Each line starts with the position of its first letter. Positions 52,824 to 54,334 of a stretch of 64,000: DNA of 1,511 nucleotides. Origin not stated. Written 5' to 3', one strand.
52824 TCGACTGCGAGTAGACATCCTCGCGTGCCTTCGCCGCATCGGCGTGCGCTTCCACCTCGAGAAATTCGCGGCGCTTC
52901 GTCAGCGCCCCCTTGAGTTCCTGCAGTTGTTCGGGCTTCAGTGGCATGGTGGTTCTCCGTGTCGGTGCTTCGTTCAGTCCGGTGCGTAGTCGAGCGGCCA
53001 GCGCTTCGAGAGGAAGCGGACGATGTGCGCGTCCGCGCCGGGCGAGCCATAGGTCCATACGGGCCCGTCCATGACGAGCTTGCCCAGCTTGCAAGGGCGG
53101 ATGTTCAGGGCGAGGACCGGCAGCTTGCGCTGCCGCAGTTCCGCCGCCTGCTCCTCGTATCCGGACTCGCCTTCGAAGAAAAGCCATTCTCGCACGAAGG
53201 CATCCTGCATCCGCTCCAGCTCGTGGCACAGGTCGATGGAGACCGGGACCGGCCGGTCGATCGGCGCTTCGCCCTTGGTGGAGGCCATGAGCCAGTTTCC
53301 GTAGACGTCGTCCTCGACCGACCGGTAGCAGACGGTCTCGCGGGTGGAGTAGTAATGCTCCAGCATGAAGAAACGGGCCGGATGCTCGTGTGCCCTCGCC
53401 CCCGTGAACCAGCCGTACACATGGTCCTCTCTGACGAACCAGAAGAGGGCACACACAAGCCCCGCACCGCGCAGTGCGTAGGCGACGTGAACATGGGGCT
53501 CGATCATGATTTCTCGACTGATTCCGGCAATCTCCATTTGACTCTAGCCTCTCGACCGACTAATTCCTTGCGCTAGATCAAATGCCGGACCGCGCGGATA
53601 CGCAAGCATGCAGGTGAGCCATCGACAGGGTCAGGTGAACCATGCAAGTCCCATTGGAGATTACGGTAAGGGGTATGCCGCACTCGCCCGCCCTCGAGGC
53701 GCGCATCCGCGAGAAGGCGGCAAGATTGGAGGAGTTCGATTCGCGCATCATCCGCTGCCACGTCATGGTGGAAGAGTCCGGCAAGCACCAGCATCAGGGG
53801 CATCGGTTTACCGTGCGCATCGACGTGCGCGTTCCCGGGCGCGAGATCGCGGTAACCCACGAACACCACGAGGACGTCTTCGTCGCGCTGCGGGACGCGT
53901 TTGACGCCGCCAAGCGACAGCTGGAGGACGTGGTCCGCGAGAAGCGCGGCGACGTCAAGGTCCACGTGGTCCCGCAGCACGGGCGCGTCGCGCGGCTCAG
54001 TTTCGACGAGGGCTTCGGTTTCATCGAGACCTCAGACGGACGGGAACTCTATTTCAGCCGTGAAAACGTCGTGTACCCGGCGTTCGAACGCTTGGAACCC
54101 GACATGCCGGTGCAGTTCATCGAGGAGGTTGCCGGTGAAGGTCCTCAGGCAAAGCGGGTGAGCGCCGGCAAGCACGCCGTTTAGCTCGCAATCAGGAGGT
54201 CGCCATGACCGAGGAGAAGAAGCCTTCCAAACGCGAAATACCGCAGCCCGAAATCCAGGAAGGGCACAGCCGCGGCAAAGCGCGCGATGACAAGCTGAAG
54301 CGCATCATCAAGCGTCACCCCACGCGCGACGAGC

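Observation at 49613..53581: A second RNA-end-processing locus: an RNase Z-like MBL hydrolase converges on a hypothetical / DksA-like / rtcA / DUF504 operon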

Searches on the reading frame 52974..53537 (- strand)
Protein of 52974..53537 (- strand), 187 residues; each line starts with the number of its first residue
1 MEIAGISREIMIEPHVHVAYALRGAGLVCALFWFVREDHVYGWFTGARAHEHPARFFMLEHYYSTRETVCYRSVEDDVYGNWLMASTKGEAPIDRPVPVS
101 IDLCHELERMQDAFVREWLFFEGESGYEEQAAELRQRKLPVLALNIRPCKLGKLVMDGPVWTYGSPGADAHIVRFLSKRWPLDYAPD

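Call 6: search_protein_families(library=pfam, proteins=[window:52974-53537:-], max_evalue=0.01)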
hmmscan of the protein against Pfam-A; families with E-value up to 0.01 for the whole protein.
window:52974-53537:- (187 aa): 0 families

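Call 7: search_protein_families(library=ncbifam, proteins=[window:52974-53537:-], max_evalue=0.01)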
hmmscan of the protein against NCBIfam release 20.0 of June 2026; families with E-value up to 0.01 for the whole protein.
window:52974-53537:- (187 aa): 0 families

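Call 9: find_encoding_contigs(protein=window:52974-53537:-, flank=10000, max_places=6)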
Protein window:52974-53537:- (187 aa): 1 contig read that carries it; 1 place shown.
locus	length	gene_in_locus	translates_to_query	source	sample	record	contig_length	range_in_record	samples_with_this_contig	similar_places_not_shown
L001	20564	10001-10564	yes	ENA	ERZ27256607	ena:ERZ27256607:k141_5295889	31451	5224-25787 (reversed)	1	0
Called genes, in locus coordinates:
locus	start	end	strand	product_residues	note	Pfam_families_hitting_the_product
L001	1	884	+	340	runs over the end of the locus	PF00561:Abhydrolase_1, PF12146:Hydrolase_4 (faint)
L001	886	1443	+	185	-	-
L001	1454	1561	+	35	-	-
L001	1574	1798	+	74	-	PF04430:DUF498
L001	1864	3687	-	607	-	PF00012:HSP70, PF06723:MreB_Mbl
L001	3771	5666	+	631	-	PF06480:FtsH_ext (faint), PF00004:AAA, PF17862:AAA_lid_3, PF01434:Peptidase_M41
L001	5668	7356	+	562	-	PF00501:AMP-binding, PF13193:AMP-binding_C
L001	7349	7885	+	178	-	PF13302:Acetyltransf_3, PF00583:Acetyltransf_1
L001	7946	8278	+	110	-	-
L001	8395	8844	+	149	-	PF00571:CBS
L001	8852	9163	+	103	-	-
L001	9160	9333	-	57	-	-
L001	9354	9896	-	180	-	PF02482:Ribosomal_S30AE, PF00313:CSD (weak)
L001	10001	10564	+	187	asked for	-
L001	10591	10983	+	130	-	PF01258:zf-dskA_traR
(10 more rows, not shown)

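Call 10: find_homologous_proteins(query=window:52974-53537:-, max_evalue=0.001)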
Query window:52974-53537:- (187 aa): 146 proteins with E <= 0.001 among 277 candidates; the best 120 are listed.
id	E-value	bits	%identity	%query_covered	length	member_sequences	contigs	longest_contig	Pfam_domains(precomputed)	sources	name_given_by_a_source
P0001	2.5e-114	398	93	95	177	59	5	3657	-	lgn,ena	-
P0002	2.0e-101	356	82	95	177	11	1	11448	-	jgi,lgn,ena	-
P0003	2.0e-101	356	84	95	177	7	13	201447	-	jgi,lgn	jgi:hypothetical protein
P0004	2.8e-101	355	82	95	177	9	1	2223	-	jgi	jgi:hypothetical protein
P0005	1.2e-99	350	82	95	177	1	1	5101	-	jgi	jgi:hypothetical protein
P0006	3.6e-95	335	80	95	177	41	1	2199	-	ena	-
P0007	5.3e-92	325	76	95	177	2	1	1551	-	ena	-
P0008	2.5e-91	323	76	95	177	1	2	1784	-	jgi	jgi:hypothetical protein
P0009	1.2e-90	321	75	95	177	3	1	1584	-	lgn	-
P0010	4.7e-89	315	75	95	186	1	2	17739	-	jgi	jgi:hypothetical protein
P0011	9.7e-89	314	77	95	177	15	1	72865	-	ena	-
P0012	8.1e-88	311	73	95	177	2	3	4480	-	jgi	-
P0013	9.0e-88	311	75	95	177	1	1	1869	-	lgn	-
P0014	1.4e-87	311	75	95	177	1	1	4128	-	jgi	jgi:hypothetical protein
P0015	2.2e-87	310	73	95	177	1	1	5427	-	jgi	-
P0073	8.3e-62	226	55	94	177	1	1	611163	-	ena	-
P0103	3.9e-50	188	51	95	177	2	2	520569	-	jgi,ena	jgi:hypothetical protein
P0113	4.4e-41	159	47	94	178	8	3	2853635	-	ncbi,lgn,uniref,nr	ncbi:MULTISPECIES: hypothetical protein [unclassified Burkholderia]|uniref:hypothetical protein n=1 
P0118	1.8e-37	147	41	93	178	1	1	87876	-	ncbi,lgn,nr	ncbi:MAG: hypothetical protein HYU77_07250 [Betaproteobacteria bacterium]|nr:hypothetical protein [B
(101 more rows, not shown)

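Call 11: find_encoding_contigs(protein=P0113, flank=8000, max_places=3)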
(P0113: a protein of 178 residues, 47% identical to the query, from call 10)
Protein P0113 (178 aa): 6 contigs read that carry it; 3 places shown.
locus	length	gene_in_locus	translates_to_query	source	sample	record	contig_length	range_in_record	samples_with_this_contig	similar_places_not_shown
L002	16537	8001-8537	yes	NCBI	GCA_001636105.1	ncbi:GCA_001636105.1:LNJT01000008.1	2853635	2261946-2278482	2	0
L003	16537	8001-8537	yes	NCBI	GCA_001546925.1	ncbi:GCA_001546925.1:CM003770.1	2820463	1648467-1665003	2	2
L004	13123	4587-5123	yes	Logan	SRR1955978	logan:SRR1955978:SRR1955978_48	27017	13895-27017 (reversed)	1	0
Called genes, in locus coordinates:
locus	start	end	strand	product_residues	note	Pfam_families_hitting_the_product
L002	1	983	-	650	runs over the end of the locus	-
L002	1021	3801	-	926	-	PF05954:Phage_GPD, PF04717:Phage_base_V (faint), PF13296:T6SS_Vgr, PF10106:DUF2345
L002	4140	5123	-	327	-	PF00491:Arginase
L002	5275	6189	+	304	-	PF00126:HTH_1, PF03466:LysR_substrate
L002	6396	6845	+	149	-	-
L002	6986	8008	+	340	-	PF20437:LonC_helical, PF13654:AAA_32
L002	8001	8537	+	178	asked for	-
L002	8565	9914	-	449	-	PF13657:Couple_hipA, PF07804:HipA_C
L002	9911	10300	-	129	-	PF01381:HTH_3, PF13560:HTH_31 (faint)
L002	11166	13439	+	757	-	PF03170:CBM_BcsB_1st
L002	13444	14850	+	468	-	PF01270:Glyco_hydro_8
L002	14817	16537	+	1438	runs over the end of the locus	PF00515:TPR_1 (faint), PF13432:TPR_16 (weak), PF14559:TPR_19, PF13432:TPR_16 (weak), PF14559:TPR_19 (weak), PF13432:TPR_16, PF14559:TPR_19, PF05420:BCSC_C, +5 more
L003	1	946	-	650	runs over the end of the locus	-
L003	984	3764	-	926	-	PF05954:Phage_GPD, PF04717:Phage_base_V (faint), PF13296:T6SS_Vgr, PF10106:DUF2345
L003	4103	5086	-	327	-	PF00491:Arginase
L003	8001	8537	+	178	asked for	-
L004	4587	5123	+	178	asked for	-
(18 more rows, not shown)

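Call 12: find_encoding_contigs(protein=P0073, flank=8000, max_places=2)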
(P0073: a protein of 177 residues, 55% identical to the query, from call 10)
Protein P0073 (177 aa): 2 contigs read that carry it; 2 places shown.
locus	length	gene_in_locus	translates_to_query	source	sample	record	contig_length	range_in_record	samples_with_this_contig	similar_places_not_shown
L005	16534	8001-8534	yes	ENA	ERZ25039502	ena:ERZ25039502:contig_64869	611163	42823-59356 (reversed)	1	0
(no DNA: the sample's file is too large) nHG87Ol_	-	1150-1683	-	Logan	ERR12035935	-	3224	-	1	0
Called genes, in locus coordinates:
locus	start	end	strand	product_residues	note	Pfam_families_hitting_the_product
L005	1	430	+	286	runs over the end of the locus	PF01992:vATP-synt_AC39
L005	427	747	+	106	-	PF01990:ATP-synt_F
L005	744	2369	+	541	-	PF02874:ATP-synt_ab_N, PF16886:ATP-synt_ab_Xtn, PF00006:ATP-synt_ab, PF22919:ATP-synt_VA_C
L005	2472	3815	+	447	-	PF02874:ATP-synt_ab_N, PF00006:ATP-synt_ab, PF22919:ATP-synt_VA_C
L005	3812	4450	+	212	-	PF01813:ATP-synt_D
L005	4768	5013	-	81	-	-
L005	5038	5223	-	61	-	-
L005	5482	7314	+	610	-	PF06480:FtsH_ext, PF06068:TIP49 (faint), PF00004:AAA, PF17862:AAA_lid_3, PF01434:Peptidase_M41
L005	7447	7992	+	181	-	PF02482:Ribosomal_S30AE, PF00313:CSD (weak)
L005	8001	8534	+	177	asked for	-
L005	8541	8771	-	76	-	-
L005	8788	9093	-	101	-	PF08734:GYD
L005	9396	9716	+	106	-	-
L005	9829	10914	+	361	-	PF02163:Peptidase_M50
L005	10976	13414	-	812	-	PF01078:Mg_chelatase (faint), PF20437:LonC_helical, PF13654:AAA_32, PF20436:LonB_AAA-LID, PF05362:Lon_C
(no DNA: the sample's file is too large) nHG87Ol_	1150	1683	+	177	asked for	-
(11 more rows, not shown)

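Call 13: find_encoding_contigs(protein=P0103, flank=8000, max_places=2)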
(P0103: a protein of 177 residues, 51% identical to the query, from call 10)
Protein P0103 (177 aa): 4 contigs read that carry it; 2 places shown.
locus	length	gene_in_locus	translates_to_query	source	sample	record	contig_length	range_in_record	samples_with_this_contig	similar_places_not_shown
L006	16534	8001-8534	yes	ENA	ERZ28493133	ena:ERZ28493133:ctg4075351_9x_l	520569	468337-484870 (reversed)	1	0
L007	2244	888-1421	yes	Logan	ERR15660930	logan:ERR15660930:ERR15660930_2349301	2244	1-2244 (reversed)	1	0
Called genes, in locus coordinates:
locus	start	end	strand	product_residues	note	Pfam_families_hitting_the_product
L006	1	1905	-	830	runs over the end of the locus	PF00115:COX1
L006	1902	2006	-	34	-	-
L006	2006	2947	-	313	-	PF00116:COX2, PF00034:Cytochrom_C, PF13442:Cytochrome_CBB3 (weak)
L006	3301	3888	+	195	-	PF03401:TctC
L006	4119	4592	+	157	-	-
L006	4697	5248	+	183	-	PF02482:Ribosomal_S30AE, PF00313:CSD (weak)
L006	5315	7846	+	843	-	PF11897:DUF3417, PF00343:Phosphorylase, PF28476:GlgP_C (weak)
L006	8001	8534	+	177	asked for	-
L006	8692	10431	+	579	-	PF00501:AMP-binding, PF13193:AMP-binding_C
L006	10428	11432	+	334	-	PF00676:E1_dh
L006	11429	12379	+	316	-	PF02779:Transket_pyr, PF02780:Transketolase_C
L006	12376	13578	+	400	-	PF00364:Biotin_lipoyl, PF25997:BSH_YhbJ (weak), PF26077:BSH_Fcp1 (faint), PF02817:E3_binding, PF00198:2-oxoacid_dh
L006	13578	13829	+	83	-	PF00550:PP-binding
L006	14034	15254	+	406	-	PF25917:BSH_RND (faint), PF25876:HH_MFP_RND (faint), PF25954:Beta-barrel_RND_2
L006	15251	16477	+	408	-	PF12704:MacB_PCD, PF02687:FtsX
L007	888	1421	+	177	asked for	-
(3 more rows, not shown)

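Call 14: find_encoding_contigs(protein=P0118, flank=8000, max_places=2)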
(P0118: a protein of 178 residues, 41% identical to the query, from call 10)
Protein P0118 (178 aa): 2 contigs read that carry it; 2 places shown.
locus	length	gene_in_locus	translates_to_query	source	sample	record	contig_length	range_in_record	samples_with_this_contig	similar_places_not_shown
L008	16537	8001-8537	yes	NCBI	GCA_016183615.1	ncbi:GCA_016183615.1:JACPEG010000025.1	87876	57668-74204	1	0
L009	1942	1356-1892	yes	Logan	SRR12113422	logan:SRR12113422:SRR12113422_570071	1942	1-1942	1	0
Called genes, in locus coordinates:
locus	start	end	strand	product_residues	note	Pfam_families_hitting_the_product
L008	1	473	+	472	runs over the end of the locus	PF04055:Radical_SAM, PF06969:HemN_C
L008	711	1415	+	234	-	PF13386:DsbD_2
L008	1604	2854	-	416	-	PF25371:DUF7884, PF02353:CMAS, PF13489:Methyltransf_23, PF13847:Methyltransf_31, PF08241:Methyltransf_11, PF08242:Methyltransf_12, PF13649:Methyltransf_25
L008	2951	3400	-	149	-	PF00571:CBS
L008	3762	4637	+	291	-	PF04389:Peptidase_M28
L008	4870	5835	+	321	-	PF04055:Radical_SAM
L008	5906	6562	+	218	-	PF04493:Endonuclease_5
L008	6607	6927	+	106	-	PF01381:HTH_3, PF13443:HTH_26 (faint)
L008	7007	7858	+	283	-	PF01370:Epimerase, PF07993:NAD_binding_4 (faint), PF13460:NAD_binding_10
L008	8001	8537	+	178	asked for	-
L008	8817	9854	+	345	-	PF01137:RTC, PF05189:RTC_insert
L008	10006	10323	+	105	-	PF14076:DUF4258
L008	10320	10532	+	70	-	-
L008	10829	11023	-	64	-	PF09957:VapB_antitoxin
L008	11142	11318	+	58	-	PF01137:RTC (weak)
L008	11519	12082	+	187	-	-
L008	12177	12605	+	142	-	-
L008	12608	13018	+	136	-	-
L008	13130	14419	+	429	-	PF27126:NmeDI_C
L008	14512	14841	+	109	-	PF01161:PBP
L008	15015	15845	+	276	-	PF00211:Guanylate_cyc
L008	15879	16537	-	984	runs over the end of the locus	PF14559:TPR_19 (weak), PF05420:BCSC_C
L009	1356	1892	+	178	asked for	-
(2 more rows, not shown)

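Call 41: search_solved_structures(query=A1, max_evalue=10)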
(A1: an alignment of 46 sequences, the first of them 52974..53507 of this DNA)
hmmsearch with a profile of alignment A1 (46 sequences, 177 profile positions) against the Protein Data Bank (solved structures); distinct sequences matched with E-value up to 10: 2.
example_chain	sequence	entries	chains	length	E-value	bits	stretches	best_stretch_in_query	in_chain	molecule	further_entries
9en2_B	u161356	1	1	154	0.36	13.8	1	27-85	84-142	VHH-H4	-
8egr_J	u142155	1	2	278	9.8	9.1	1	54-138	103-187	gp16, tail stem protein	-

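Call 42: search_protein_families(library=padloc, proteins=[window:52974-53507:-], max_evalue=0.01)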
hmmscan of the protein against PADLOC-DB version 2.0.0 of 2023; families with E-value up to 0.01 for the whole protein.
window:52974-53507:- (177 aa): 0 families

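Call 47: predict_structure(alignment_id=A1)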
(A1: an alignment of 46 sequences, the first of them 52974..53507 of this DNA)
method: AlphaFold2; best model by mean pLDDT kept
length: 177 residues; sequences in the alignment: 46
mean_pLDDT: 93.6   pTM: 0.89
mean pLDDT of the five models: 93.6, 93.4, 92.8, 92.6, 92.0
residues with pLDDT >= 90: 155; 70-90: 20; 50-70: 2; < 50: 0
segments of 3 or more residues with pLDDT < 50: none
pLDDT, mean of each block of 10 residues (from residue 1): 90 93 96 94 96 94 95 94 82 95 97 95 96 96 92 95 95 89
secondary structure, 60 per line:
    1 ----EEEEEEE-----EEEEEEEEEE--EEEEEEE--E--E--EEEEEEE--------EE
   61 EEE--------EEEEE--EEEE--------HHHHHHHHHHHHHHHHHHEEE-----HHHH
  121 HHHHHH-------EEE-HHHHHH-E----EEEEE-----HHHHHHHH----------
elements in order: E5-11 E17-26 E29-35 E44-50 E59-63 E72-76 E79-82 H91-108 E109-111 H117-126 E134-136 H138-143 E150-154 H160-167

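Call 49: fold_search(model_id=the predicted structure, library=pdb)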
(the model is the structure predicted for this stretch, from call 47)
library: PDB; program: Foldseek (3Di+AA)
matches with E <= 10: 204; with E <= 0.001: 0
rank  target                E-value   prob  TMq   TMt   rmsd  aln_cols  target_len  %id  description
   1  1iw2                  1.9e-01  0.09  0.17  0.18  17.1       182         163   11  X-ray structure of Human Complement Protein C8gamma at pH=7.O (released 2002-06-12)
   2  2ovd                  2.8e-01  0.11  0.17  0.18  14.9       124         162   14  Crystal Structure of Human Complement Protein C8gamma with Laurate (released 2007-05-22)
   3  2hzr                  2.9e-01  0.14  0.21  0.23  15.9       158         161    9  Crystal structure of human apolipoprotein D (ApoD) (released 2007-08-14)
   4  2qos_C                2.9e-01  0.08  0.18  0.18  17.0       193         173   10  Crystal structure of complement protein C8 in complex with a peptide containing the C8 binding site on C8 (released 2007-10-16)
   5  3mh9_A                4.8e-01  0.18  0.30  0.27  14.0       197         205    9  Crystal structure of LprG mutant V91W from Mycobacterium tuberculosis (released 2010-09-01)
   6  2ova                  4.8e-01  0.09  0.17  0.18  14.6       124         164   15  X-ray structure of Human Complement Protein C8gamma Y83W Mutant (released 2007-05-22)
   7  1lf7                  5.3e-01  0.10  0.17  0.18  15.2       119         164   15  Crystal Structure of Human Complement Protein C8gamma at 1.2 A Resolution (released 2002-06-12)
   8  2hzq                  6.7e-01  0.11  0.19  0.20  15.7       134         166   10  Crystal structure of human apolipoprotein D (ApoD) in complex with progesterone (released 2007-08-14)
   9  3mha_B                7.4e-01  0.15  0.31  0.29  14.0       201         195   12  Crystal structure of LprG from Mycobacterium tuberculosis bound to PIM (released 2010-09-01)
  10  4qae_B                7.8e-01  0.05  0.18  0.19  16.0       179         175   11  Crystal structure of an engineered lipocalin (Anticalin) in complex with human hepcidin (released 2015-05-06)
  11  5w7z_A                7.8e-01  0.05  0.15  0.09  11.6        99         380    5  Crystal structure of DNA polymerase III subunit beta from Rickettsia conorii (released 2017-07-26)
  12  3ojy_C                8.3e-01  0.06  0.18  0.19  14.9       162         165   12  Crystal Structure of Human Complement Component C8 (released 2011-04-13)
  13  3mh8_B                8.7e-01  0.14  0.30  0.28  14.3       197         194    7  Crystal structure of LprG from Mycobacterium tuberculosis (released 2010-09-01)
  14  7b29                  9.2e-01  0.11  0.21  0.23  14.1       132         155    8  Complement inhibitor CirpA4 from Rhipicephalus appendiculatus (released 2021-12-08)
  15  3apw_A                9.7e-01  0.08  0.18  0.18  14.6       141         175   11  Crystal structure of the A variant of human alpha1-acid glycoprotein and disopyramide complex (released 2011-02-23)
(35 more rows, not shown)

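Call 68: search_protein_families(library=pfam, proteins=[window:52974-53507:-, L008:11519-12082:+], max_evalue=5)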
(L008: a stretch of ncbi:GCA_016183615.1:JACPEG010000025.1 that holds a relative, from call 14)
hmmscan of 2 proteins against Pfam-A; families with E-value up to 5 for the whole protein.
window:52974-53507:- (177 aa): 0 families

L008:11519-12082:+ (187 aa): 0 families

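Call 84: search_protein_representatives(alignment_id=A1)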
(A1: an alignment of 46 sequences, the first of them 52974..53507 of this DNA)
Query: 46 sequences, 177 profile positions. Proteins with E-value up to 0.001 (for the whole library): 174; up to 1e-10: 119; up to 1e-30: 46. The best 150 are listed.
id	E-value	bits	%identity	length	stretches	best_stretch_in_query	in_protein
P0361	8.0e-74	263.5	-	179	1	1-176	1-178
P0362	1.8e-69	249.3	-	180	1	1-176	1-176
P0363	7.1e-65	234.3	-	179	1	1-176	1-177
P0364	4.5e-62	225.2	-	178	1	1-176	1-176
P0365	2.4e-58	213.1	-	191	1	5-176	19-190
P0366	5.3e-58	211.9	-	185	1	3-175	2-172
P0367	1.3e-57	210.7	-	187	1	4-175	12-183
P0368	1.3e-56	207.4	-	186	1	3-175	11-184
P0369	1.6e-56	207.1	-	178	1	1-175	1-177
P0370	4.4e-54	199.2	-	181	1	1-175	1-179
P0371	5.2e-53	195.7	-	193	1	5-176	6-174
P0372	1.4e-52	194.3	-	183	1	1-175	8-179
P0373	2.6e-52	193.4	-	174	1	5-176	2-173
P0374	5.2e-51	189.2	-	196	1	3-175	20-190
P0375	2.6e-50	186.9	-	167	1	48-174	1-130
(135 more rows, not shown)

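Call 88: fold_search(model_id=the predicted structure, library=viral)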
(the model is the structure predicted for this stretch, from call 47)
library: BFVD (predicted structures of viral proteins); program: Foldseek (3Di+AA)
matches with E <= 10: 281; with E <= 0.001: 0
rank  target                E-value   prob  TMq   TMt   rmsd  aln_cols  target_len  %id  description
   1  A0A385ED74            3.6e-01  0.06  0.14  0.19  14.5       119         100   15  Uncharacterized protein [Caulobacter phage CcrSC]
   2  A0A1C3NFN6            4.0e-01  0.13  0.20  0.11   8.2       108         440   13  (no name in the UniProt tables at hand)
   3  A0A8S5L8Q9            5.0e-01  0.06  0.14  0.17  15.4       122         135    9  Uncharacterized protein [Siphoviridae sp. ctjfQ5]
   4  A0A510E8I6            5.5e-01  0.21  0.21  0.27   8.2        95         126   13  (no name in the UniProt tables at hand)
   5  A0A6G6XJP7            5.5e-01  0.06  0.14  0.06  12.4       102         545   14  DUF7257 domain-containing protein [Gordonia phage Skog]
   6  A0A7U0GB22            6.5e-01  0.12  0.20  0.33  15.7       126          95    7  (no name in the UniProt tables at hand)
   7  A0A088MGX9            6.5e-01  0.06  0.14  0.18  11.0       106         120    8  Uncharacterized protein [Rose leaf rosette-associated virus]
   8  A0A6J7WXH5            7.3e-01  0.21  0.21  0.09   7.9       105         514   10  Uncharacterized protein [uncultured Caudovirales phage]
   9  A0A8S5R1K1            8.1e-01  0.08  0.16  0.25  16.0       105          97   11  Uncharacterized protein [Siphoviridae sp. ctWWc42]
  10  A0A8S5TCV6            8.6e-01  0.02  0.14  0.14  18.0       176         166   12  Uncharacterized protein [Phage sp. ctesc4]
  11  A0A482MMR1            1.0e+00  0.10  0.21  0.26  13.8       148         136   15  Uncharacterized protein [Burkholderia phage BcepSauron]
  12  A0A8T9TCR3            1.0e+00  0.10  0.19  0.11  11.4        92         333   10  (no name in the UniProt tables at hand)
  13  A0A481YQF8            1.0e+00  0.05  0.14  0.12  18.7       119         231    8  Uncharacterized protein [Pithovirus LCDPAC02]
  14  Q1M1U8                1.1e+00  0.06  0.17  0.20  15.0       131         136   12  SynVACV_032 [Vaccinia virus]
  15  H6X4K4                1.1e+00  0.04  0.12  0.17  15.1       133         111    8  Uncharacterized protein [Klebsiella phage vB_KleM_RaK2]
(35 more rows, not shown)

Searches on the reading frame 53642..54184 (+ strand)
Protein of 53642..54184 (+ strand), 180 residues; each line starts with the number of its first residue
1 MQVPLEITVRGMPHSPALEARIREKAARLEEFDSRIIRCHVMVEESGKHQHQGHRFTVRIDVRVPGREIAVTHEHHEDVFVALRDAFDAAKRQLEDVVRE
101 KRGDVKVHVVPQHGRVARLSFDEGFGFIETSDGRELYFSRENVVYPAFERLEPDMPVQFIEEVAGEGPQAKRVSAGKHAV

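Call 6: search_protein_families(library=pfam, proteins=[window:53642-54184:+], max_evalue=0.01)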
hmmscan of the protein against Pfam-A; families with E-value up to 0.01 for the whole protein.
window:53642-54184:+ (180 aa): 2 families
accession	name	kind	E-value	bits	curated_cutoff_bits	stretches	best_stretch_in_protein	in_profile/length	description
PF02482.25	Ribosomal_S30AE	-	5.4e-16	59.5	23.7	1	6-96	2-82/88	Sigma 54 modulation protein / S30EA ribosomal protein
PF00313.28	CSD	-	1.3e-06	28.6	27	1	113-174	2-64/66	'Cold-shock' DNA-binding domain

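Call 7: search_protein_families(library=ncbifam, proteins=[window:53642-54184:+], max_evalue=0.01)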
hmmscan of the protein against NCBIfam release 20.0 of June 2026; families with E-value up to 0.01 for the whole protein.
window:53642-54184:+ (180 aa): 4 families
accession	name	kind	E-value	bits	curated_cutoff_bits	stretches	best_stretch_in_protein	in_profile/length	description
TIGR00741.1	yfiA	equivalog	1.2e-09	38.5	40.9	1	6-96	4-90/102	ribosome hibernation-promoting factor, HPF/YfiA family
NF007654.0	PRK10324.1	equivalog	8e-06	26.4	158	1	5-99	3-90/113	ribosome-associated translation inhibitor RaiA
NF038236.1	retron_eff_Se72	equivalog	9.8e-05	22.2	82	1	124-174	11-60/62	retron Se72 family effector protein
NF049933.1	TransAntitermCspE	equivalog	0.0018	18.4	120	1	113-174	5-67/69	transcription antiterminator/RNA stability regulator CspE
